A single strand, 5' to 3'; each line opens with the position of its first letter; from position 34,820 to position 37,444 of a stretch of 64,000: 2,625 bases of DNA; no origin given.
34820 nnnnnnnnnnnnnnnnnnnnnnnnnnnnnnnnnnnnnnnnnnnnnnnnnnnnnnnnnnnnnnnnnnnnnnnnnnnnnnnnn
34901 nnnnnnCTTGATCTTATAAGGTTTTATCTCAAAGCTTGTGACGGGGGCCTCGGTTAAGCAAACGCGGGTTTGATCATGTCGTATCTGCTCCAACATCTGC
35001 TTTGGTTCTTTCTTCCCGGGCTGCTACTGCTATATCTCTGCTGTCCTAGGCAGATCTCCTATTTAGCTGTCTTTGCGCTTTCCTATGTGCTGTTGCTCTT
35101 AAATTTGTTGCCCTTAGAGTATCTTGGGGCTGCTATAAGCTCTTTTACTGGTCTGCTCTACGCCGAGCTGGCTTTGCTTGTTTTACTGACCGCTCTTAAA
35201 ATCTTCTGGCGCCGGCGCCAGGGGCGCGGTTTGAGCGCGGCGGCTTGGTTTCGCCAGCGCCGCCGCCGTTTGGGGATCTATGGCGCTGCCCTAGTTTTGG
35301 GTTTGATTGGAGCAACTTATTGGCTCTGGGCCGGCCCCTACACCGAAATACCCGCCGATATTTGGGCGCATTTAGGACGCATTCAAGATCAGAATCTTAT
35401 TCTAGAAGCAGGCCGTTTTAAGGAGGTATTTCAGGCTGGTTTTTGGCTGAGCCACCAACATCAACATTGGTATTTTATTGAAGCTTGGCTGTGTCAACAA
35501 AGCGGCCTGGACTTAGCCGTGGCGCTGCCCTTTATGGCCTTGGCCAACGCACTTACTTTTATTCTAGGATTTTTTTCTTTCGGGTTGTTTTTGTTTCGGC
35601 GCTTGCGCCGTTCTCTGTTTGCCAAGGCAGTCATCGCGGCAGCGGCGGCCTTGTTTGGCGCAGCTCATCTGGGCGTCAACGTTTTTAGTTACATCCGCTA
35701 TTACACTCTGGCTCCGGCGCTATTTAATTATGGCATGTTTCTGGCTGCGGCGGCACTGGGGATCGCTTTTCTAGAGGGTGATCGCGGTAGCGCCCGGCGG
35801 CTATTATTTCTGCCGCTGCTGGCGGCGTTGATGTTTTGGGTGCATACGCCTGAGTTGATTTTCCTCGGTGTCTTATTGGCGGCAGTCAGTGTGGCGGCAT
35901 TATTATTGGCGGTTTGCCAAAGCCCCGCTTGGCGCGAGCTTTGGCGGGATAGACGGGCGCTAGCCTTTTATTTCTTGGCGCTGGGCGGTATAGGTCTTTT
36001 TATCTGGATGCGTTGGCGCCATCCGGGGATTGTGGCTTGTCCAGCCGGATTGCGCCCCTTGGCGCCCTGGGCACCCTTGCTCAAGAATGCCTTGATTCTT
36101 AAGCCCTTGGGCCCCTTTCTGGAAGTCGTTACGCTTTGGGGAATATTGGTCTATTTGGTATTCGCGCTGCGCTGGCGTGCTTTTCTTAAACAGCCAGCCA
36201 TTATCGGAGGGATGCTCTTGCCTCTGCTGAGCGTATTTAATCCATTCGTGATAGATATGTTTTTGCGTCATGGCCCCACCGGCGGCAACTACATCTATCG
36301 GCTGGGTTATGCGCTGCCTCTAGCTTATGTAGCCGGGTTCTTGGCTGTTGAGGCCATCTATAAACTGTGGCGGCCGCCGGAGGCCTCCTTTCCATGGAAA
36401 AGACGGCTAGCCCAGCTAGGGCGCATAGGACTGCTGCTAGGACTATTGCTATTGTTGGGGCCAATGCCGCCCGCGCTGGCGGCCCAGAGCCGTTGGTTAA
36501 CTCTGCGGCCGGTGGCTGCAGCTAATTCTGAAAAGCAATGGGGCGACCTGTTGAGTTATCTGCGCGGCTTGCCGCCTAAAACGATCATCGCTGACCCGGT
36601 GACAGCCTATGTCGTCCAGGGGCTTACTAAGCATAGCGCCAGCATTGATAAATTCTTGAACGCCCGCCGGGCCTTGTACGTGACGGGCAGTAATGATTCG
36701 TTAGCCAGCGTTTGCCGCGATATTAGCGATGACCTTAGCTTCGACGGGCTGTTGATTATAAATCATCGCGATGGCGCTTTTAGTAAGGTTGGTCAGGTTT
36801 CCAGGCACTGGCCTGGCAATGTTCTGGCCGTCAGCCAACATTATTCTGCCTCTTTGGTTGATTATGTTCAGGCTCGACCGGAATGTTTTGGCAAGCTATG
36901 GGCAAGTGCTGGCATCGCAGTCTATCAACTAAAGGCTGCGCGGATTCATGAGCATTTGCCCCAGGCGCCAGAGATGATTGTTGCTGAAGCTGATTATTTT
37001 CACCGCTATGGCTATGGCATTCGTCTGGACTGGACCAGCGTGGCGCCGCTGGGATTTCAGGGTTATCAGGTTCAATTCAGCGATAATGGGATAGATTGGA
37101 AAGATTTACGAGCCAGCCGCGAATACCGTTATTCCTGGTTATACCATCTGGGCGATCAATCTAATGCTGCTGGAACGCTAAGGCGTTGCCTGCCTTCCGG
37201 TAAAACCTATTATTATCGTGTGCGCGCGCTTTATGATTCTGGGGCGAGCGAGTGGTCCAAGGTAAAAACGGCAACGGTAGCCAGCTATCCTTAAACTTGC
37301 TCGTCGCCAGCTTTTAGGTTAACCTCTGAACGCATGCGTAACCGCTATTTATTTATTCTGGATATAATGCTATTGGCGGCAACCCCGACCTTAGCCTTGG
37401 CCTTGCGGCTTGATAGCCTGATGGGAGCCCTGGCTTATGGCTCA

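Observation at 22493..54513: Four paralogous ArnT/PMT-like GT-C membrane proteins in which the catalytic-loop acidic pair is replaced by a DAL[RH]Y motif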

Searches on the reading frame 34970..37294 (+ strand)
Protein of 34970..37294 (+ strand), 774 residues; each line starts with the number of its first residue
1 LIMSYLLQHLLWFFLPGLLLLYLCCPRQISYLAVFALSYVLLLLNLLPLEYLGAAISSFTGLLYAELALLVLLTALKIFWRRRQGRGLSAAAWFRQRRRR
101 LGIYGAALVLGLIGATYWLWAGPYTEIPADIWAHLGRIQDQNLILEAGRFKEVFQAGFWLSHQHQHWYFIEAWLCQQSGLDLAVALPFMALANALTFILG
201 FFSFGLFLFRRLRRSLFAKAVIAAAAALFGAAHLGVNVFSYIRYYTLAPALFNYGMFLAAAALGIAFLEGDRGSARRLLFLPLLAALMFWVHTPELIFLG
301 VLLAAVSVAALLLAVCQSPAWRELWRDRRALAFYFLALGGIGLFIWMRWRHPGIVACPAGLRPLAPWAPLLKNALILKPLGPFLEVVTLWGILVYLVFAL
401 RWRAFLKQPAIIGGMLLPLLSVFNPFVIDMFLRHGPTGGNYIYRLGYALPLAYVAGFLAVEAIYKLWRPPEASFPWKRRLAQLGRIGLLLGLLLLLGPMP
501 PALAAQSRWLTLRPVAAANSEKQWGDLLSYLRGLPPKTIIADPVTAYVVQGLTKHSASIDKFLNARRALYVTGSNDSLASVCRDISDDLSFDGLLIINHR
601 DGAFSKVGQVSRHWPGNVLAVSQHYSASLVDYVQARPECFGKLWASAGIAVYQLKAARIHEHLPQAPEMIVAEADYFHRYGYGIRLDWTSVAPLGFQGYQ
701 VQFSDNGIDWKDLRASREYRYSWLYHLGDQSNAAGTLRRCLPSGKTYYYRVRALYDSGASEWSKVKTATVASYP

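Call 6: search_protein_families(library=pfam, proteins=[window:34970-37294:+], max_evalue=1)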
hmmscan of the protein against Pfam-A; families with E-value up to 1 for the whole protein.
window:34970-37294:+ (774 aa): 1 family
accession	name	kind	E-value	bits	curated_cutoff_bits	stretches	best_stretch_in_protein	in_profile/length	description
PF25788.1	Ig_Rha78A_N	-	0.14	12.9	27.4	1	739-769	69-100/105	Rha78A-like, N-terminal immunoglobulin domain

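Call 7: search_protein_families(library=ncbifam, proteins=[window:34970-37294:+], max_evalue=1)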
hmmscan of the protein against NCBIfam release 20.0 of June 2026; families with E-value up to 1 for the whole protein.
window:34970-37294:+ (774 aa): 0 families

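Call 15: search_solved_structures(query=window:34970-37294:+, max_evalue=10)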
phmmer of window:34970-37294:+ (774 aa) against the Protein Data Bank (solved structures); distinct sequences matched with E-value up to 10: 1.
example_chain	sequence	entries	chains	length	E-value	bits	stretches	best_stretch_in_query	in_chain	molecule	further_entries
8qx4_H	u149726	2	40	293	0.11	13.7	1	178-306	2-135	Flagellin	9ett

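Call 22: find_homologous_proteins(query=window:34970-37294:+, max_evalue=0.001)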
Query window:34970-37294:+ (774 aa): 6 proteins with E <= 0.001 among 8000 candidates.
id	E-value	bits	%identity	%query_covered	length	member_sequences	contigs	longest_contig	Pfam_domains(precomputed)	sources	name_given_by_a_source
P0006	0.0e+0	1733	99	100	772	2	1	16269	-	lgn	-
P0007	6.8e-269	912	58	100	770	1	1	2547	PF20176.4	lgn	-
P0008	3.8e-224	764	51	100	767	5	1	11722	-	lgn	-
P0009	1.0e-195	670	44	100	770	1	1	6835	-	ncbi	-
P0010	8.2e-85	304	34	85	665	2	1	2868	-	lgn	-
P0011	2.1e-58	216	31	84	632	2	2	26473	-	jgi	-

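Call 28: search_protein_families(library=pfam, alignment_id=A2, max_evalue=0.01)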
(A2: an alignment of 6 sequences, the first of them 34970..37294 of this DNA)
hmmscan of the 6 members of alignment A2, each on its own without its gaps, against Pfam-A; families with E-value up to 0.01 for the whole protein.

A. member 1, window:34970-37294:+ (774 aa): 0 families

B. families by the number of members that match (of 6 scanned): 1 family
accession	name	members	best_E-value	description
PF20176.3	DUF6541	2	8.3e-07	Family of unknown function (DUF6541)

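Call 45: list_cluster_members(proteins=[P0001, window:34970-37294:+, P0006, P0012, window:40543-41946:-, window:22349-23854:+, window:28155-29516:+, window:20771-21745:+])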
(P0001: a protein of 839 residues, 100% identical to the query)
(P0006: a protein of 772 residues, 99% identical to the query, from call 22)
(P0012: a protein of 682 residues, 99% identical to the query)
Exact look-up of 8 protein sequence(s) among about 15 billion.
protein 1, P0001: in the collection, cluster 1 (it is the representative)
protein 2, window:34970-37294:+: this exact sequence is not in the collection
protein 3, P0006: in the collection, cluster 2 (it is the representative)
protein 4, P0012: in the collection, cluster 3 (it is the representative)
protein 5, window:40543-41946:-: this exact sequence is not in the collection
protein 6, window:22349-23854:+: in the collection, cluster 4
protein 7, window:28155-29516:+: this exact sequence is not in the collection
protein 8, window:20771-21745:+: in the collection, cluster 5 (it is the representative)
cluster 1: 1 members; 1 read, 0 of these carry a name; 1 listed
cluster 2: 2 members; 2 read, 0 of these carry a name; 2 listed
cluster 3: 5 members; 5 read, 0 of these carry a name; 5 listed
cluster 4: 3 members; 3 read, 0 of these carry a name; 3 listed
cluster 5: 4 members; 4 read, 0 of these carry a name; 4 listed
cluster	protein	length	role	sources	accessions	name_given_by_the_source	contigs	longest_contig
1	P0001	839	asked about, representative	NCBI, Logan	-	-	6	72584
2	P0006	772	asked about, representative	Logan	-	-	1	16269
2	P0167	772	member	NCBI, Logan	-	-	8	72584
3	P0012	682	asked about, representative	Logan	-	-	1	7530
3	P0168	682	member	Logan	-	-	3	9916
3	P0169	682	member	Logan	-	-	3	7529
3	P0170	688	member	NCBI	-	-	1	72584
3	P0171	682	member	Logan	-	-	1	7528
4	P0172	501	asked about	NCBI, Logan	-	-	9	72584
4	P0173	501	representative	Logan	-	-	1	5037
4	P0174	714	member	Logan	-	-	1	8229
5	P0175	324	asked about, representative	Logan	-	-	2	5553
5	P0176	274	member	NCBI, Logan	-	-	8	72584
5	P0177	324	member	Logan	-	-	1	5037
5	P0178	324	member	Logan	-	-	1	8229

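Call 48: search_protein_families(library=pfam, proteins=[P0174], max_evalue=1)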
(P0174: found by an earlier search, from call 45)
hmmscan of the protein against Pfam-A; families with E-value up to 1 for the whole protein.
P0174 (714 aa): 0 families

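Call 70: search_solved_structures(query=A2, max_evalue=10)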
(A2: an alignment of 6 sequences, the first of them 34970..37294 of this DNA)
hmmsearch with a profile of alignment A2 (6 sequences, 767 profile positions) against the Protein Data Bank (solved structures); distinct sequences matched with E-value up to 10: 1.
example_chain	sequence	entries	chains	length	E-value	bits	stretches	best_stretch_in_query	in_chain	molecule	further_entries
3ni7_A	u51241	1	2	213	0.28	12.7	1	289-356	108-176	Bacterial regulatory proteins, TetR family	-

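Call 75: find_encoding_contigs(protein=P0011, flank=10000, max_places=2)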
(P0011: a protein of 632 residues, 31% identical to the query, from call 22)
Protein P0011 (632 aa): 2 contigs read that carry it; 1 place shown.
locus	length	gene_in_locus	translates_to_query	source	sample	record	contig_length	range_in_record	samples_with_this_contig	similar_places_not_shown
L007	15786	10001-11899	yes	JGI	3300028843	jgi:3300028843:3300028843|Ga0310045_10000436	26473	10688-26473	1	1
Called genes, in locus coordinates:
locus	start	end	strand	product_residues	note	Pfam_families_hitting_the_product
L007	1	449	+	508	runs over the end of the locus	PF00291:PALP, PF00585:Thr_dehydrat_C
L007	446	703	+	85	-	-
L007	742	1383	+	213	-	PF01467:CTP_transf_like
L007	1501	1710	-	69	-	PF04102:SlyX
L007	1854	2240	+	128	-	PF01042:Ribonuc_L-PSP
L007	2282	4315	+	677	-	PF17191:RecG_wedge, PF04851:ResIII, PF00270:DEAD, PF22590:Cas3-like_C_2 (faint), PF00271:Helicase_C, PF19833:RecG_dom3_C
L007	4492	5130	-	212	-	PF03232:COQ7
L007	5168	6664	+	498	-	PF01565:FAD_binding_4, PF02913:FAD-oxidase_C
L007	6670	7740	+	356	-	PF01565:FAD_binding_4, PF02913:FAD-oxidase_C (weak)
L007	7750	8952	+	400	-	PF13187:Fer4_9 (faint), PF00037:Fer4 (faint), PF12797:Fer4_2 (faint), PF12838:Fer4_7, PF13183:Fer4_8, PF13484:Fer4_16 (weak), PF13534:Fer4_17, PF02754:CCG, +3 more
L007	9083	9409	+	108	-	PF01257:2Fe-2S_thioredx (weak), PF06999:Suc_Fer-like (weak)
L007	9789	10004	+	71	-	-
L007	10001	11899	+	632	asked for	-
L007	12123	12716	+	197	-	PF00719:Pyrophosphatase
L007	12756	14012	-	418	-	PF00149:Metallophos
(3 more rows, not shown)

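Call 85: find_related_loci(query=A2, collection=metagenome_contigs, flank=6000)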
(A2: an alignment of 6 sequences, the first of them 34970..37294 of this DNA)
Query A2 (774 aa) in metagenome_contigs; peptide patterns used: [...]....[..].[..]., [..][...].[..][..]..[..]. (x = any residue, [..] = any of these).
60 stretches matched a pattern; 6 encode a relative of the query (tblastn E <= 1e-3); 6 distinct loci.
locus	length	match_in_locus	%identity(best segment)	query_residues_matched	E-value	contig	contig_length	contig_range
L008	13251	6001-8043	37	74-773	3e-117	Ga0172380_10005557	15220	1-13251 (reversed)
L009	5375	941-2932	32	2-655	4e-81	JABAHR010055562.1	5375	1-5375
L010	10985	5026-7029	33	15-661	1e-78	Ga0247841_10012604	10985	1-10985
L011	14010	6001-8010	32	9-661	4e-73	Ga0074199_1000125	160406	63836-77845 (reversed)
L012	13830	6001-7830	30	63-655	3e-53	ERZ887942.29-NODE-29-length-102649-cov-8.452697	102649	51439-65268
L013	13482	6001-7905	28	5-656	4e-53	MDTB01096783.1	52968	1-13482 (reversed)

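Call 89: search_protein_families(library=pfam, alignment_id=A5, max_evalue=0.1)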
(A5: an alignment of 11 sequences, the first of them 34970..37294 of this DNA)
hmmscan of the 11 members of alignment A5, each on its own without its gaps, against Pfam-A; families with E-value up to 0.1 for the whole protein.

A. member 1, window:34970-37294:+ (774 aa): 0 families

B. families by the number of members that match (of 11 scanned): 2 families
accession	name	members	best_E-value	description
PF20176.3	DUF6541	2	8.3e-07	Family of unknown function (DUF6541)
PF00041.27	fn3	2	0.04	Fibronectin type III domain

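Call 93: search_protein_families(library=ncbifam, proteins=[L004:2357-3313:+], max_evalue=0.05)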
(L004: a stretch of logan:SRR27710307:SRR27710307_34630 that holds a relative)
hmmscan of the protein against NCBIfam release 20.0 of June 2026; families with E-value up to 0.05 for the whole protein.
L004:2357-3313:+ (318 aa): 20 families
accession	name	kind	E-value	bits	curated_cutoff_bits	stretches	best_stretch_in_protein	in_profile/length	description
TIGR04182.1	glyco_TIGR04182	equivalog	4.9e-27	95.1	325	1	4-298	3-289/293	S-layer glycoprotein N-glycosyltransferase AglJ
NF058614.1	PPMAGASynPpgS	equivalog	5.4e-25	88.1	370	1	5-173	4-170/226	polyprenyl-phospho-N-acetylgalactosaminyl synthase PpgS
NF041391.1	DPhHxTase_Halo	equivalog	2.3e-14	52.9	375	1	9-168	3-153/213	dolichyl-phosphate hexose transferase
NF047588.1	GlcsyltransPgfSStrep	equivalog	1.5e-12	47.3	500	1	1-174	1-173/308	glycosyltransferase PgfS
NF041875.1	EPS_EpsD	equivalog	1.9e-08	34.1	370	1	5-100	3-97/325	exopolysaccharide biosynthesis glycosyltransferase EpsD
NF007986.1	PRK10714.1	equivalog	2.9e-08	33.1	529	1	2-291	7-292/316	undecaprenyl-phosphate 4-deoxy-4-formamido-L-arabinose transferase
TIGR04283.1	glyco_like_mftF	equivalog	1.4e-07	31.3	182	1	5-74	3-73/221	TIGR04283 family arsenosugar biosynthesis glycosyltransferase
NF007482.0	PRK10073.1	equivalog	3.5e-07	29.6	423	1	2-94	7-97/334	glycosyltransferase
TIGR03965.1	mycofact_glyco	equivalog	4.4e-06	25.8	280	1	5-92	78-164/467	mycofactocin biosynthesis glycosyltransferase MftF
NF050113.1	gal_furan_GlfT1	equivalog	7.3e-06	25.5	330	1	13-99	11-96/290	galactofuranosyltransferase GlfT1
TIGR03937.1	PgaC_IcaA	equivalog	1.2e-05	24.5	422.3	1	5-104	49-147/407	poly-beta-1,6-N-acetyl-D-glucosamine synthase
NF047683.1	TeichurnBiosyTuaG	equivalog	5.5e-05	22.9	400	1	5-99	10-103/252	teichuronic acid biosynthesis protein TuaG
TIGR01556.1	rhamnosyltran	subfamily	0.00013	21.2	200.55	1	16-96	10-87/281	rhamnosyltransferase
NF010496.0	PRK13915.1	equivalog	0.00015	20.9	262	1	5-109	35-144/307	glucosyl-3-phosphoglycerate synthase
TIGR03469.1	HpnB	hypoth_equivalog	0.00027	20.1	379.25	1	5-114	48-167/386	hopene-associated glycosyltransferase HpnB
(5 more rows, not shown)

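Call 94: find_encoding_contigs(protein=P0008, flank=10000, max_places=2)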
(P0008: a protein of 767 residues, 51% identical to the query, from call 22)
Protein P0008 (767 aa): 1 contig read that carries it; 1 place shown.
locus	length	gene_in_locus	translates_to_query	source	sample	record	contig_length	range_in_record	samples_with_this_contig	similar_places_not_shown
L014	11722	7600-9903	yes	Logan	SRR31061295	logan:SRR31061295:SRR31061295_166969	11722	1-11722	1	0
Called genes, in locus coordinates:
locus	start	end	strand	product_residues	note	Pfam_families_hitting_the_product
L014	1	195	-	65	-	?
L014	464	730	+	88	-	PF01022:HTH_5 (weak), PF25212:HVO_A0114 (weak)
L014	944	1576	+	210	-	PF02397:Bac_transf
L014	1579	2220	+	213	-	PF17836:PglD_N, PF25087:GMPPB_C (faint), PF00132:Hexapep (weak)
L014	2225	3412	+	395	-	PF01041:DegT_DnrJ_EryC1, PF01212:Beta_elim_lyase (weak)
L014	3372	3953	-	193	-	PF02397:Bac_transf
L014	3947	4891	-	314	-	PF01073:3Beta_HSD, PF01370:Epimerase, PF02719:Polysacc_synt_2 (faint), PF04321:RmlD_sub_bind, PF13460:NAD_binding_10, PF16363:GDP_Man_Dehyd, PF07993:NAD_binding_4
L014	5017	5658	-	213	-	-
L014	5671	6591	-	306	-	-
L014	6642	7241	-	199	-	-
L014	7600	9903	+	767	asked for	-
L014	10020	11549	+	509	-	PF00749:tRNA-synt_1c, PF19269:Anticodon_2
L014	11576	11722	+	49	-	?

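Call 95: find_encoding_contigs(protein=P0009, flank=10000, max_places=2)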
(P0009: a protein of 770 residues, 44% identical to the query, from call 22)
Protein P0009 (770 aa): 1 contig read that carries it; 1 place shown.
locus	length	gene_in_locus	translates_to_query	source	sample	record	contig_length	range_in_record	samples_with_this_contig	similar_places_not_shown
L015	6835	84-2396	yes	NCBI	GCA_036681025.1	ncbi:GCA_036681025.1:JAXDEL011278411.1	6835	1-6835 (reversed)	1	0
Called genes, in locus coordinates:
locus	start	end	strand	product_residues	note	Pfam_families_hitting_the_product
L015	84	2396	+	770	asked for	-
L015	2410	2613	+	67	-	-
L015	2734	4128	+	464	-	PF09913:DUF2142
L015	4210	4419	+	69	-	-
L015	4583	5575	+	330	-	PF00676:E1_dh, PF13292:DXP_synthase_N (weak)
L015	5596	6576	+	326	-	PF02779:Transket_pyr, PF02780:Transketolase_C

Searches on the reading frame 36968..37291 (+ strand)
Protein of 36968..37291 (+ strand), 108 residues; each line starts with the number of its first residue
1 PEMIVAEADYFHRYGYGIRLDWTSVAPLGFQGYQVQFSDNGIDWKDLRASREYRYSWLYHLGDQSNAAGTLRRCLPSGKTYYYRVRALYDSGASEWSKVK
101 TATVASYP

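Call 82: search_protein_families(library=pfam, proteins=[window:36968-37291:+], max_evalue=10)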
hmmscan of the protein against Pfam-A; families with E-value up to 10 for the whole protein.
seq(108 aa): 7 families
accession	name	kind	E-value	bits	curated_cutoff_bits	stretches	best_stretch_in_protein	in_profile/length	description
PF25788.1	Ig_Rha78A_N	-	0.0063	17.2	27.4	1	69-103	65-100/105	Rha78A-like, N-terminal immunoglobulin domain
PF00041.27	fn3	-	0.0075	16.9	25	1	17-99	15-80/84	Fibronectin type III domain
PF24489.1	Ig_J_second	-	0.04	14.4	27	1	74-103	64-93/105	Tip attachment protein J second Ig-like domain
PF16656.11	Pur_ac_phosph_N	-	0.049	14.6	30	1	64-101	58-93/93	Purple acid Phosphatase, N-terminal domain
PF00754.31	F5_F8_type_C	-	0.05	14.2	28.2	1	29-49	62-82/127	F5/8 type C domain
PF16655.11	PhoD_N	-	0.12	13.4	30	1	75-101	66-90/90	PhoD-like phosphatase, N-terminal domain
PF22633.2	F5_F8_type_C_2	-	0.13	13.3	27.8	1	19-50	36-68/91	NedA-like, galactose-binding domain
